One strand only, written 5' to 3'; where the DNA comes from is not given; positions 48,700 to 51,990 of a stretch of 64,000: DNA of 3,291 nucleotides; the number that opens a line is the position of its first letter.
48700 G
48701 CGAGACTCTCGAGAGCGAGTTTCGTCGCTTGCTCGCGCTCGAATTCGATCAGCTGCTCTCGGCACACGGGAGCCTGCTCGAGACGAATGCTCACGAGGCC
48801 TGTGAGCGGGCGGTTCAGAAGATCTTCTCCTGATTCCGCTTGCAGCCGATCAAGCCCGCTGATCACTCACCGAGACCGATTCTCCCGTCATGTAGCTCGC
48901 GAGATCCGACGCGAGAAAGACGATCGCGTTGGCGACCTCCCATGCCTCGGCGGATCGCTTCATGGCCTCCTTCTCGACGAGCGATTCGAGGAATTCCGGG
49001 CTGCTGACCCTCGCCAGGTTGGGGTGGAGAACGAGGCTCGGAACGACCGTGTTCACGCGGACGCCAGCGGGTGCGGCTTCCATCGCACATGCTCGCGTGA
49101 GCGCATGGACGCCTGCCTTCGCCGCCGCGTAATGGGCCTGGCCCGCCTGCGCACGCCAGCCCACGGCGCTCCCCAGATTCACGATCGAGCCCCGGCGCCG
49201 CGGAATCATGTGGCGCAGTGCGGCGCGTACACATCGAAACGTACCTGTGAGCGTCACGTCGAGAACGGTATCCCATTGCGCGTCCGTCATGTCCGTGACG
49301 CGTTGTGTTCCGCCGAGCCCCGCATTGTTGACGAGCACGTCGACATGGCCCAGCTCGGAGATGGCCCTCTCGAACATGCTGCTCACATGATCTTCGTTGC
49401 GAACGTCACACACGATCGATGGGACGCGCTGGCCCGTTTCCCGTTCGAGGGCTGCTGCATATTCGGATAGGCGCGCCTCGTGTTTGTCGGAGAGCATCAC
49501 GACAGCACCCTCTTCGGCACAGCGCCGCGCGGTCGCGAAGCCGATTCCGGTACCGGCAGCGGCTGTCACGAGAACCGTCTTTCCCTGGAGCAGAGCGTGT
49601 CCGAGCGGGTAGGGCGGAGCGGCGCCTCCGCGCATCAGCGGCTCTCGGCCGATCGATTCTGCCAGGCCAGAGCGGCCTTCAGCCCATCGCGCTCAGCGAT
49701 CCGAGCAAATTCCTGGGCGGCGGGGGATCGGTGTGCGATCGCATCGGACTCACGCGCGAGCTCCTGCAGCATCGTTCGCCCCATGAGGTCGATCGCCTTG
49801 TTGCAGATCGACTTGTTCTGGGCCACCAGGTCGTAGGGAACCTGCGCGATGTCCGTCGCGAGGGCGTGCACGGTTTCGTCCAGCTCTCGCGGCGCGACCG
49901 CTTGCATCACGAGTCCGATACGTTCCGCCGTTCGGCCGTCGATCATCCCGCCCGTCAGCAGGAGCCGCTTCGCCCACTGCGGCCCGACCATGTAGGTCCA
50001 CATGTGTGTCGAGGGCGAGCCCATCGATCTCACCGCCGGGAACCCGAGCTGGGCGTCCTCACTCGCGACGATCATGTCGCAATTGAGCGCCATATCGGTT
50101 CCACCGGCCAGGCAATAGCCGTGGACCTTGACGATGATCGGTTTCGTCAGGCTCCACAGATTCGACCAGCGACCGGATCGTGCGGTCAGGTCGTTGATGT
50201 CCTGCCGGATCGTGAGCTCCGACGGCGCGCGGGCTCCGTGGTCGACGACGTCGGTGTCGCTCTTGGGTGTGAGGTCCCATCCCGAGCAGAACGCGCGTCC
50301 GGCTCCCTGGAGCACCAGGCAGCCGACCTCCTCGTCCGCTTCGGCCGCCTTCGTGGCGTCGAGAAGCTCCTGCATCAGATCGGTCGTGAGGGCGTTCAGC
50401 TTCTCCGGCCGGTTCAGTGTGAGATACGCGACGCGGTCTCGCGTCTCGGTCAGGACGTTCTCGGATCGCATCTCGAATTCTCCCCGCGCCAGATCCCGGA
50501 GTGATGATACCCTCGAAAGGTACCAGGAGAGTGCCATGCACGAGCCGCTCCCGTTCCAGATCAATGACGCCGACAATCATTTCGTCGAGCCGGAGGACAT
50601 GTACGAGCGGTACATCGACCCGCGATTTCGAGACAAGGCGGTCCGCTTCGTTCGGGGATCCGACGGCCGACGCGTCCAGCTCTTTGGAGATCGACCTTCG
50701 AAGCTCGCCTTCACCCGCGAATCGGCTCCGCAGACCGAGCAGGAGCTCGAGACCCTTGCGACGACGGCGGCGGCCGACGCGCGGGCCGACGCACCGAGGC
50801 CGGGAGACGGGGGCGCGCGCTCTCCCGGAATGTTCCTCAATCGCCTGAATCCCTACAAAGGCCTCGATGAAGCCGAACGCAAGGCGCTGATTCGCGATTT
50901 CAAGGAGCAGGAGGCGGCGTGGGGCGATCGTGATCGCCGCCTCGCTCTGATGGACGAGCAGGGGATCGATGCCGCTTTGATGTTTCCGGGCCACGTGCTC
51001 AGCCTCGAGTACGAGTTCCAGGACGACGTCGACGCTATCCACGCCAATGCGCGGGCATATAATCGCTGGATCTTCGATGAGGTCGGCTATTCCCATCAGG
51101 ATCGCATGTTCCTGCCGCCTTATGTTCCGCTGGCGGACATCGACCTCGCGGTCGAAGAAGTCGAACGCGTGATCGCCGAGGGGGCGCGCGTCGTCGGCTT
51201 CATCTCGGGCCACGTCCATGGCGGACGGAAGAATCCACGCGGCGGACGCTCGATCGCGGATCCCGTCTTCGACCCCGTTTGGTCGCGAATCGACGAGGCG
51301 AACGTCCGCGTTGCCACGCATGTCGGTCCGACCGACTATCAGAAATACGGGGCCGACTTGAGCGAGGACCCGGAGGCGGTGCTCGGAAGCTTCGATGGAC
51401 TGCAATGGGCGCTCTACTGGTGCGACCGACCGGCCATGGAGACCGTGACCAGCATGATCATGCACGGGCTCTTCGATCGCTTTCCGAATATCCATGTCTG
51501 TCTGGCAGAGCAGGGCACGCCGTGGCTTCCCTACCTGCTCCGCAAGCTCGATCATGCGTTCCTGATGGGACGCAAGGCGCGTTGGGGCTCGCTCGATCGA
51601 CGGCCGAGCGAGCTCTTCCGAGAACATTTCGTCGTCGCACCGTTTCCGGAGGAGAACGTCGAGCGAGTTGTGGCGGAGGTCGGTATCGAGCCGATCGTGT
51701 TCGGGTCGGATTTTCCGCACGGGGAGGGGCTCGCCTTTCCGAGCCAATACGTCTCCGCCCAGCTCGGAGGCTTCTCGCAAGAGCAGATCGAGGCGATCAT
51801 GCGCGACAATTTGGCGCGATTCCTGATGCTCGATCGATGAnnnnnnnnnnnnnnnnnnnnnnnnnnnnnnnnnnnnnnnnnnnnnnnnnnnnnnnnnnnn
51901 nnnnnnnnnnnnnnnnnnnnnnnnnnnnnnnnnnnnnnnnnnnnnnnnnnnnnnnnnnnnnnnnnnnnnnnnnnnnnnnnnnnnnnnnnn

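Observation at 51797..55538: Orphan double-glycine peptide + HlyD + C39-peptidase ABC exporter: candidate new microcin/bacteriocin-like export system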

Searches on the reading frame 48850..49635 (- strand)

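Call 3: search_protein_families(library=pfam, proteins=[window:48850-49635:-], max_evalue=0.01)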
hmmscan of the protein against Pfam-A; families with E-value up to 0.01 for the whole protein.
window:48850-49635:- (261 aa): 4 families
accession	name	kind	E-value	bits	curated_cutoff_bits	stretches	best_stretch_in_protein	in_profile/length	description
PF13561.12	adh_short_C2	-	1.5e-63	215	27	1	26-256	3-231/236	Enoyl-(Acyl carrier protein) reductase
PF00106.31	adh_short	-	2.1e-54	184.4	26.6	1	19-206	1-186/195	short chain dehydrogenase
PF08659.16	KR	-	8.4e-16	58.8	22.6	1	20-190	2-170/180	KR domain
PF23441.1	SDR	-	0.0017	18.2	27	1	19-202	8-194/258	SDR-like rossmann domain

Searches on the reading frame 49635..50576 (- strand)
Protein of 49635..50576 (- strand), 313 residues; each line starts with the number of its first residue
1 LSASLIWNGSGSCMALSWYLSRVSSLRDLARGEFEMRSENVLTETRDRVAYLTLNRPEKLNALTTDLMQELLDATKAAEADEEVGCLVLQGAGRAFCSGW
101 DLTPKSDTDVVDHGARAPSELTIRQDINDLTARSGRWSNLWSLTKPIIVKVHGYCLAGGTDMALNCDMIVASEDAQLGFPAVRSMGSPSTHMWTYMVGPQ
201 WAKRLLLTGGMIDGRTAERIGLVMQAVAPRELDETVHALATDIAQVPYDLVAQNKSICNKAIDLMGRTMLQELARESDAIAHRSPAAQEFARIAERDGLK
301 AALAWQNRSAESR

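Call 3: search_protein_families(library=pfam, proteins=[window:49635-50576:-], max_evalue=0.01)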
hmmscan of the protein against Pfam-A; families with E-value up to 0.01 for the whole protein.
window:49635-50576:- (313 aa): 2 families
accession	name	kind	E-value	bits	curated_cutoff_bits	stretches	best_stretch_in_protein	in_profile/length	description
PF00378.25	ECH_1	-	3.3e-38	131.9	27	1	45-269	2-216/251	Enoyl-CoA hydratase/isomerase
PF16113.10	ECH_2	-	8.9e-21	75.2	27.2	1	50-259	2-200/335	Enoyl-CoA hydratase/isomerase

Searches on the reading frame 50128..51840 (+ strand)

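Call 3: search_protein_families(library=pfam, proteins=[window:50128-51840:+], max_evalue=0.01)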
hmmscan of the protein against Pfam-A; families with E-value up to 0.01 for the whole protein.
window:50128-51840:+ (570 aa): 1 family
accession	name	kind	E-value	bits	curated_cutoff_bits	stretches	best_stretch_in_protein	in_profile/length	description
PF04909.20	Amidohydro_2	-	5.2e-21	76.1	26.4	1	267-566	20-287/289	Amidohydrolase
